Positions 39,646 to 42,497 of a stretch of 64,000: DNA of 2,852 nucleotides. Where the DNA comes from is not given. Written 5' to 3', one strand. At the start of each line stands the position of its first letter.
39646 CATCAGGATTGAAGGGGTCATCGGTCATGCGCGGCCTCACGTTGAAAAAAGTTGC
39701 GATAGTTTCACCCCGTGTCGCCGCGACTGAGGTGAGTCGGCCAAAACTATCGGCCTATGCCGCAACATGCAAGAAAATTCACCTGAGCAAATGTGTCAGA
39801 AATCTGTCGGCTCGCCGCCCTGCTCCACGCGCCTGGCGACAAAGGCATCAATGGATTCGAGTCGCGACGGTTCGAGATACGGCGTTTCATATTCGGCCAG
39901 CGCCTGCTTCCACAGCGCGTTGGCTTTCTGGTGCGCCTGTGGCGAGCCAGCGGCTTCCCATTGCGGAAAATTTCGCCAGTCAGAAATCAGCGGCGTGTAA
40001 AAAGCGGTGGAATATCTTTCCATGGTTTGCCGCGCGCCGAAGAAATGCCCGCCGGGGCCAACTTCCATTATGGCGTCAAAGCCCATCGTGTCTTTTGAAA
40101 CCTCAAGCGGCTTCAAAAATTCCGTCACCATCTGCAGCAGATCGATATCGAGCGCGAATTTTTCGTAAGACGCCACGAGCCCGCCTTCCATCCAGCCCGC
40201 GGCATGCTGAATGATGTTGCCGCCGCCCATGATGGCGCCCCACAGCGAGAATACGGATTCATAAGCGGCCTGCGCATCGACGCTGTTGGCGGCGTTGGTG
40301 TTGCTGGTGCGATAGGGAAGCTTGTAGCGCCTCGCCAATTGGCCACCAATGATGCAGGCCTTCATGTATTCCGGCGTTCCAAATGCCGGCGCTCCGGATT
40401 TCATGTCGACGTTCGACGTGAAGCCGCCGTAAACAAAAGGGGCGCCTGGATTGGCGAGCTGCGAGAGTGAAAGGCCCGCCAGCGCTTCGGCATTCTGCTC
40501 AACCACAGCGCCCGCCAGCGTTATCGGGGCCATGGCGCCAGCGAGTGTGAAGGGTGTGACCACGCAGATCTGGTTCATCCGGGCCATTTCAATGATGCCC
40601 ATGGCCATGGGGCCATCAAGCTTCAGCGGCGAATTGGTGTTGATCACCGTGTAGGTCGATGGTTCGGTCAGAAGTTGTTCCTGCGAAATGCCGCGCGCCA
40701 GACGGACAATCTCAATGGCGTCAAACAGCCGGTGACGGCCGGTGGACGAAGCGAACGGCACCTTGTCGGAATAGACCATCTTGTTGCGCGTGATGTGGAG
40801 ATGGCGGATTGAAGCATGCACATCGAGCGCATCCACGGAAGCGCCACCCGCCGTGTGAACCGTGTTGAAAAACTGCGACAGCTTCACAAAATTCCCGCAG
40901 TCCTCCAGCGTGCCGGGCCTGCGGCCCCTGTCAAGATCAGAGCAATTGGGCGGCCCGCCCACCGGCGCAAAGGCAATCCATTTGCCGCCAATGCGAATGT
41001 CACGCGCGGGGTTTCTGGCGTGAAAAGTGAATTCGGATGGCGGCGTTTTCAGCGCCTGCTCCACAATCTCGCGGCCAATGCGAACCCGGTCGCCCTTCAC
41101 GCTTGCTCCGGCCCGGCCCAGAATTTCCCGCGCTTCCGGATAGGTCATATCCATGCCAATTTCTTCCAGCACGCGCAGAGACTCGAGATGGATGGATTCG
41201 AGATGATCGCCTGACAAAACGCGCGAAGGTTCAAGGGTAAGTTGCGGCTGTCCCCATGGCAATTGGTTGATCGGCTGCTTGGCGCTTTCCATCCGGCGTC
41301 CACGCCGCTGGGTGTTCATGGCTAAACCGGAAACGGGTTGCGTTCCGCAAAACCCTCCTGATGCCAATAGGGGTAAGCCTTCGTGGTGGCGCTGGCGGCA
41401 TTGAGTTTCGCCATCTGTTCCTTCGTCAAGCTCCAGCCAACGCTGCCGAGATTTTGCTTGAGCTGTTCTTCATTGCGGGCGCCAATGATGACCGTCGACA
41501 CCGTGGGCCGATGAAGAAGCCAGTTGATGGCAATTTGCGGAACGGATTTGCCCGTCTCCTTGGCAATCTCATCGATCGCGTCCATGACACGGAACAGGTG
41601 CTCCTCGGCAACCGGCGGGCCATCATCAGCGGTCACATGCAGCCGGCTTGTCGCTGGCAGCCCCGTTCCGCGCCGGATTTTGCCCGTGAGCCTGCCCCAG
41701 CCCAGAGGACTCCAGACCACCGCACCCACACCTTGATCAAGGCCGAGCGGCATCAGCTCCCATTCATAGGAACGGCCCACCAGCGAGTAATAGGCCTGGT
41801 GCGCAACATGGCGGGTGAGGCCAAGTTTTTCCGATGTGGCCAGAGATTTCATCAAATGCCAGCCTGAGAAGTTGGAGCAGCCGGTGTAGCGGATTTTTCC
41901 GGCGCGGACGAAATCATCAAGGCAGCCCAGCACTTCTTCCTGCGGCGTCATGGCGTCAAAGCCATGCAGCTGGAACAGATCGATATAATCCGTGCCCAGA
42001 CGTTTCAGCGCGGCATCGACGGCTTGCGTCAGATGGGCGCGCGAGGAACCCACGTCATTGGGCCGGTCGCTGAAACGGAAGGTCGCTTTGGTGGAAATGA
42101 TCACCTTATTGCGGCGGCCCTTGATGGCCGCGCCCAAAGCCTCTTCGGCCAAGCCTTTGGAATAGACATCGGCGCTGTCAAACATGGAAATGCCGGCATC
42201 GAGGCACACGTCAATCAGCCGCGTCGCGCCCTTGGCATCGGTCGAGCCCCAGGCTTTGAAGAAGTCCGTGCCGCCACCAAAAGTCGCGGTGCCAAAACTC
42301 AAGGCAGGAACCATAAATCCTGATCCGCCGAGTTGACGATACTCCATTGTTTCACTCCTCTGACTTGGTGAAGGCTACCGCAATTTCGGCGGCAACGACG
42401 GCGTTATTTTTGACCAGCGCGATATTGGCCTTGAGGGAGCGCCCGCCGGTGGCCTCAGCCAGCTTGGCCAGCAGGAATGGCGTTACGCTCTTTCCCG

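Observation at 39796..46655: Tightly coupled lysR-mttB-psuK-psuG-AKR-mttB operon: candidate pathway for methylated (pseudo)uridine or C-nucleoside catabolism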

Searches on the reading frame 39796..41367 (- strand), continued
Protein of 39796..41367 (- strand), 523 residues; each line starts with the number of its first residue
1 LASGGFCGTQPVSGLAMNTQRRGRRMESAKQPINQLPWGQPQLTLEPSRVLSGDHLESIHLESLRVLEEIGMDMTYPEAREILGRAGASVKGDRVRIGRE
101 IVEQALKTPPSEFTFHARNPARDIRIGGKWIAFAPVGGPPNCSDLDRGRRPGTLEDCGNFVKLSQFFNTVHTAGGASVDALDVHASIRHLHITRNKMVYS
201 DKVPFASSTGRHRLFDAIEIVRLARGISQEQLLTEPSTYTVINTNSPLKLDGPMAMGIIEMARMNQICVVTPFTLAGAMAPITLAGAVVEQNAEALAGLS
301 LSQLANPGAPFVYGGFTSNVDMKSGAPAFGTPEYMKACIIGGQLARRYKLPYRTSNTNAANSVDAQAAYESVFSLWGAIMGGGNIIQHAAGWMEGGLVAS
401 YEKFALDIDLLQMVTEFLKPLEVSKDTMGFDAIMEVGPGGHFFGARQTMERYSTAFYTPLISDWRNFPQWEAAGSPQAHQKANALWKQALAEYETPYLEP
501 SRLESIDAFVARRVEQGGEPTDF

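Call 66: search_protein_families(library=pfam, proteins=[L200:631-1350:+, L200:2970-3677:-, L200:3788-4696:-, L200:5312-6367:-, L162:5739-7835:+, L160:5465-7633:-, L160:9571-11718:-, L186:6463-7911:+, L186:9477-10067:+, L216:9502-11205:+], max_evalue=0.00001)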
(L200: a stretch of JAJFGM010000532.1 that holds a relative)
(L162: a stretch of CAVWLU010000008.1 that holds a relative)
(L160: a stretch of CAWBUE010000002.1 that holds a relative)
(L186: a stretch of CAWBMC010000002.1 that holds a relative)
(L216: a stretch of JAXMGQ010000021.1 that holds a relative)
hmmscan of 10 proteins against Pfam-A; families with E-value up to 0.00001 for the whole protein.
L200:631-1350:+ (239 aa): 1 family
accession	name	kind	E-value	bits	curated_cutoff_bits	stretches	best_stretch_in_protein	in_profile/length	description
PF00440.29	TetR_N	-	1.8e-12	47.3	24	1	53-95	4-46/47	Bacterial regulatory proteins, tetR family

L200:2970-3677:- (235 aa): 3 families
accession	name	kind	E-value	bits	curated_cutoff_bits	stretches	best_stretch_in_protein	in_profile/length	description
PF00702.32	Hydrolase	-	7.2e-16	59.6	26.4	1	2-192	1-191/191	haloacid dehalogenase-like hydrolase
PF13419.12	HAD_2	-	1.6e-07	32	23.8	1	101-196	78-176/178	Haloacid dehalogenase-like hydrolase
PF13242.12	Hydrolase_like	-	4e-06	27.1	22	1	155-227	4-74/75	HAD-hyrolase-like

L200:3788-4696:- (302 aa): 1 family
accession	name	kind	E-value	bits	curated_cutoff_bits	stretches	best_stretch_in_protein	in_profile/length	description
PF03781.23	FGE-sulfatase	-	3.6e-57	194.4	23.3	1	61-297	4-254/255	Sulfatase-modifying factor enzyme 1-like domain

L200:5312-6367:- (351 aa): 0 families

L162:5739-7835:+ (698 aa): 2 families
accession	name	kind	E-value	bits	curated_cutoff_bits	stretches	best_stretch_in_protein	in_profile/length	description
PF05378.19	Hydant_A_N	-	2.4e-31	109.3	25.2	1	27-190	2-174/176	Hydantoinase/oxoprolinase N-terminal region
PF01968.24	Hydantoinase_A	-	2.3e-29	103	22.9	1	211-355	1-147/291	Hydantoinase/oxoprolinase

L160:5465-7633:- (722 aa): 5 families
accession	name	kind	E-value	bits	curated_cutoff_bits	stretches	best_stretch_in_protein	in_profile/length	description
PF07992.20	Pyr_redox_2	-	1.9e-49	169.1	26.1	1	313-628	2-290/291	Pyridine nucleotide-disulphide oxidoreductase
PF00070.33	Pyr_redox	-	1.7e-16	60.9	22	1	467-553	3-75/82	Pyridine nucleotide-disulphide oxidoreductase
PF07681.17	DoxX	-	1.2e-10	42.3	23.6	1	42-120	3-80/85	DoxX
PF22366.1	NDH2_C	-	3.8e-10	40.2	27.7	1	653-709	1-58/62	NDH2 C-terminal domain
PF01266.30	DAO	-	4.9e-07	30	27.9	0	518-573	148-209/353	FAD dependent oxidoreductase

L160:9571-11718:- (715 aa): 3 families
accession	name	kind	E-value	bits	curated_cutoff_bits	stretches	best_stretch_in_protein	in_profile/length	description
PF02129.25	Peptidase_S15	-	6.3e-67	226.5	23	1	62-314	1-262/262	X-Pro dipeptidyl-peptidase (S15 family)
PF08530.16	PepX_C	-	3.4e-39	135.4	22.5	1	344-567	2-200/217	X-Pro dipeptidyl-peptidase C-terminal non-catalytic domain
PF00561.26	Abhydrolase_1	-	4e-06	27.1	25.8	1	105-192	20-103/245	alpha/beta hydrolase fold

L186:6463-7911:+ (482 aa): 2 families
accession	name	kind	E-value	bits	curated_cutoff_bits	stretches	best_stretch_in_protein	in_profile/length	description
PF13378.12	MR_MLE_C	-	8.1e-40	137.3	29.4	1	263-468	5-216/219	Enolase C-terminal domain-like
PF02746.21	MR_MLE_N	-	8.3e-13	49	22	1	147-239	29-117/117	Mandelate racemase / muconate lactonizing enzyme, N-terminal domain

L186:9477-10067:+ (196 aa): 0 families

L216:9502-11205:+ (567 aa): 3 families
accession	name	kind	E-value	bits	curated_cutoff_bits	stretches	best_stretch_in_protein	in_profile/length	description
PF02775.26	TPP_enzyme_C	-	9.9e-39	133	21.9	1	404-540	12-151/151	Thiamine pyrophosphate enzyme, C-terminal TPP binding domain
PF02776.23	TPP_enzyme_N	-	1.6e-32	112.2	26.8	1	26-141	3-117/119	Thiamine pyrophosphate enzyme, N-terminal TPP binding domain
PF00205.28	TPP_enzyme_M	-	1.5e-21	77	30.4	1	213-338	1-137/137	Thiamine pyrophosphate enzyme, central domain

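Call 74: find_related_loci(query=P0121, collection=genome_contigs, flank=8000)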
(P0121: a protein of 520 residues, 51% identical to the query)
Query P0121 (520 aa) in genome_contigs; peptide patterns used: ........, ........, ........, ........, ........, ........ (x = any residue, [..] = any of these).
118 stretches matched a pattern; 23 encode a relative of the query (tblastn E <= 1e-3); 22 distinct loci.
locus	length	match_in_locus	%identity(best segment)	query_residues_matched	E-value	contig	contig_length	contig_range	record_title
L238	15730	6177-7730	85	3-520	0e+0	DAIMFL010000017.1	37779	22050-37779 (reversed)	MAG TPA_asm: Alphaproteobacteria bacterium isolate CTOTU46460 NODE_263_length_37779_cov_5.511902, whole genome shotgun s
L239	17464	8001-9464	51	29-516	6e-164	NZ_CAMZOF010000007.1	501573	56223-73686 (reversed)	Pelagibius sp. Alg239-R121 NODE_7_length_501573_cov_67.4848, whole genome shotgun sequence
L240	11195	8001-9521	50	18-520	4e-162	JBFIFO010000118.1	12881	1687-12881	MAG: Alphaproteobacteria bacterium isolate Mix_sand11.2021.09.G.3 k141_366243_length_12881_cov_14.9154, whole genome sho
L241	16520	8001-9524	47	18-518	4e-161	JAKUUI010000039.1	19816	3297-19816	MAG: SAR324 cluster bacterium isolate ALOHA_A2.5_129 A2.5-SAR324-21_39, whole genome shotgun sequence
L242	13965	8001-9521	50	14-516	3e-159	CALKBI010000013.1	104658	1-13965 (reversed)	MAG: uncultured Neomegalonema sp. isolate R1_Bin_METABAT__255_1 genome assembly, contig: c_000003562054, whole genome sh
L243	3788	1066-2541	50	29-520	6e-165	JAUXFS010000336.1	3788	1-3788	MAG: Rhodospirillales bacterium isolate CSMAG_2909 CSMAG_2909_k117_795791_length_3788_cov_18.0000, whole genome shotgun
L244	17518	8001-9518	47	14-519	9e-159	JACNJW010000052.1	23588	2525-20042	MAG: SAR324 cluster bacterium isolate NIOZ-UU44 NIOZ-UU_NODE_2562_length_23588_cov_30.8376, whole genome shotgun sequenc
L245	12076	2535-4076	51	2-512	3e-158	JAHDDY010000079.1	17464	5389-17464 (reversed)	MAG: Rhodobacteraceae bacterium isolate MAG-169 ND_2294, whole genome shotgun sequence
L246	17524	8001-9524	48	13-516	1e-157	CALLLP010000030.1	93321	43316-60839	MAG: uncultured Neomegalonema sp. isolate L3_Bin_METABAT__25_1 genome assembly, contig: c_000002246405, whole genome sho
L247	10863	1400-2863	49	29-516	1e-155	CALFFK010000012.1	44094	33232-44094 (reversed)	MAG: uncultured Neomegalonema sp. isolate R1_Bin_METABAT__94_1 genome assembly, contig: c_000001526493, whole genome sho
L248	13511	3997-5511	47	13-516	3e-155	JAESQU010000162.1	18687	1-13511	MAG: SAR324 cluster bacterium isolate NORP237 CoAssembly_2984030, whole genome shotgun sequence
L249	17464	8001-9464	49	29-516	1e-154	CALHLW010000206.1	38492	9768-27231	MAG: uncultured Neomegalonema sp. isolate R2_Bin_Bin_77_1 genome assembly, contig: c_000000540173, whole genome shotgun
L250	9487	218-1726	49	12-513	9e-152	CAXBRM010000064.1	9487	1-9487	MAG TPA_asm: uncultured Rhodospirillales bacterium isolate SRR1182512_binner123_Refined_1 genome assembly, contig: ERZ29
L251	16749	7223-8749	90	12-520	0e+0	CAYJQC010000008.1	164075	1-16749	MAG TPA_asm: uncultured Rhodospirillaceae bacterium isolate ERP124720_co1_30 genome assembly, contig: NODE_115_length_16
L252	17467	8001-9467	45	29-517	1e-141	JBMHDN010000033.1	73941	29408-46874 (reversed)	MAG: Candidatus Puniceispirillaceae bacterium isolate xHP1_bin.49 c_000000000033, whole genome shotgun sequence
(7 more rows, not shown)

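Call 77: search_protein_families(library=pfam, proteins=[L240:785-1918:+, L240:1954-2901:+, L240:2965-5214:+, L240:5245-7191:-, L240:7181-7804:+, L240:9723-10136:-, L243:370-813:+, L243:90-344:+], max_evalue=0.00001)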
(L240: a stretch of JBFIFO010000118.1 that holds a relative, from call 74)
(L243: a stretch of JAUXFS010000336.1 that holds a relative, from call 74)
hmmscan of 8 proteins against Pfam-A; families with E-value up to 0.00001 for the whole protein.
L240:785-1918:+ (377 aa): 1 family
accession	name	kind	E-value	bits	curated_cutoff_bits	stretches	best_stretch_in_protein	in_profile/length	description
PF01544.23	CorA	-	9e-68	229.1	27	1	73-362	5-291/292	CorA-like Mg2+ transporter protein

L240:1954-2901:+ (315 aa): 2 families
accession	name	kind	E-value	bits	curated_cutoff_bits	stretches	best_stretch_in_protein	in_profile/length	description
PF03446.21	NAD_binding_2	-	4.1e-41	141.1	21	1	12-170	2-161/161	NAD binding domain of 6-phosphogluconate dehydrogenase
PF14833.11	NAD_binding_11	-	5.6e-29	101.3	30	1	173-284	1-113/122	NAD-binding of NADP-dependent 3-hydroxyisobutyrate dehydrogenase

L240:2965-5214:+ (749 aa): 4 families
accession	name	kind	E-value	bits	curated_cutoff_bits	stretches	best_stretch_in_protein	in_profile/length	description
PF01274.28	MS_TIM-barrel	-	2e-60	204.3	26.4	1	361-596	2-237/248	Malate synthase, TIM barrel domain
PF20658.2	MSG_insertion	-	2.2e-28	98.7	24.8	1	184-259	1-76/76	Malate synthase G, alpha-beta insertion domain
PF20659.2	MS_C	-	3.3e-24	86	23.1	1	615-709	2-98/118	Malate synthase, C-terminal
PF20656.2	MS_N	-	1.4e-10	40.9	23.5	1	41-95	3-57/64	Malate synthase, N-terminal domain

L240:5245-7191:- (648 aa): 7 families
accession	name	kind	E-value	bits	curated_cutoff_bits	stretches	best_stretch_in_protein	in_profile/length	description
PF13649.12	Methyltransf_25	-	1.5e-20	74.1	27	1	73-170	1-97/97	Methyltransferase domain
PF07478.18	Dala_Dala_lig_C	-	1.7e-20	73.8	24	1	438-623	36-204/204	D-ala D-ala ligase C-terminus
PF08241.18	Methyltransf_11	-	1.2e-15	58.4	21.2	1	74-173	1-94/95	Methyltransferase domain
PF13847.12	Methyltransf_31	-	7.4e-15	55.3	27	1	69-178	3-113/145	Methyltransferase domain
PF13489.12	Methyltransf_23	-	3e-11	43.7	27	1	61-254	13-162/164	Methyltransferase domain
PF08242.18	Methyltransf_12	-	4.6e-08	34.1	30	1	74-172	1-98/98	Methyltransferase domain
PF01209.24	Ubie_methyltran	-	4.8e-07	29.8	20.1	1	67-173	45-150/233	ubiE/COQ5 methyltransferase family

L240:7181-7804:+ (207 aa): 1 family
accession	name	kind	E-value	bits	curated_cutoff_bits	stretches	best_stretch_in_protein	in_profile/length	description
PF01814.28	Hemerythrin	-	2.2e-10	41.5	25.3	1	96-202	3-123/127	Hemerythrin HHE cation binding domain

L240:9723-10136:- (137 aa): 0 families

L243:370-813:+ (147 aa): 1 family
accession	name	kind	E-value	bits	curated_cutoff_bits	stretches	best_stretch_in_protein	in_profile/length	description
PF00582.32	Usp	-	5.3e-32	111.7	24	1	1-146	1-140/141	Universal stress protein family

L243:90-344:+ (84 aa): 0 families

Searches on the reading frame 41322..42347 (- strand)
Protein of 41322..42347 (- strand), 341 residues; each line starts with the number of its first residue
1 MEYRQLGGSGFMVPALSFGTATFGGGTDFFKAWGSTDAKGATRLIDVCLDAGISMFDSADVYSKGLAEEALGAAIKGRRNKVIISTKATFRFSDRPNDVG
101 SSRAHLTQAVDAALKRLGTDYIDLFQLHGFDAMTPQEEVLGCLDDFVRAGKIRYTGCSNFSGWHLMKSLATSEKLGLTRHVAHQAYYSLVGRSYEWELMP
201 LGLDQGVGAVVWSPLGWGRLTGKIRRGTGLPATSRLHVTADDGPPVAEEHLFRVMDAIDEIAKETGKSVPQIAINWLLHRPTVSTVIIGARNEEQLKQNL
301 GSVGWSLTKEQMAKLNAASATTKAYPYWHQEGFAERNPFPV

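Call 4: search_protein_families(library=pfam, proteins=[window:41322-42347:-])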
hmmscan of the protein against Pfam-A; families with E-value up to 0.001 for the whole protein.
window:41322-42347:- (341 aa): 1 family
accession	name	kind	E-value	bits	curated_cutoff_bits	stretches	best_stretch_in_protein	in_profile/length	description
PF00248.27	Aldo_ket_red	-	8.7e-68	228.9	24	1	16-318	2-289/291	Aldo/keto reductase family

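Call 5: search_protein_families(library=ncbifam, proteins=[window:41322-42347:-])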
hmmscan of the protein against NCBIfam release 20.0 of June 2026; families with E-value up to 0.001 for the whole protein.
window:41322-42347:- (341 aa): 7 families
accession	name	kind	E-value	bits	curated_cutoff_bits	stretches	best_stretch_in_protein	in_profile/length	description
NF007388.0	PRK09912.1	subfamily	1.8e-40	138.9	448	1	1-303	13-315/346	L-glyceraldehyde 3-phosphate reductase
TIGR01293.1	Kv_beta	subfamily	1.1e-39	136.4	365.4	1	1-304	1-302/319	voltage-dependent potassium channel subunit beta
NF007912.0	PRK10625.1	equivalog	5.1e-38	131.3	415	2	138-319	159-338/346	NADP(H)-dependent aldo-keto reductase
NF049922.1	MethglyxlRedYdjG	equivalog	1.1e-31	110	550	1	1-317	1-319/326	NADH-dependent methylglyoxal reductase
NF007695.0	PRK10376.1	subfamily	6e-19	68.2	280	2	15-216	19-216/290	oxidoreductase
NF008377.0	PRK11172.1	equivalog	2.6e-08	33.4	327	0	46-170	23-141/267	2,5-didehydrogluconate reductase DkgB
NF008598.0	PRK11565.1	equivalog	5.2e-08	32.3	425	1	38-169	27-149/275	2,5-didehydrogluconate reductase DkgA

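Call 8: find_encoding_contigs(protein=window:41322-42347:-, flank=10000, max_places=10)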
Protein window:41322-42347:- (341 aa): no gene with exactly this product is on record in the collection.
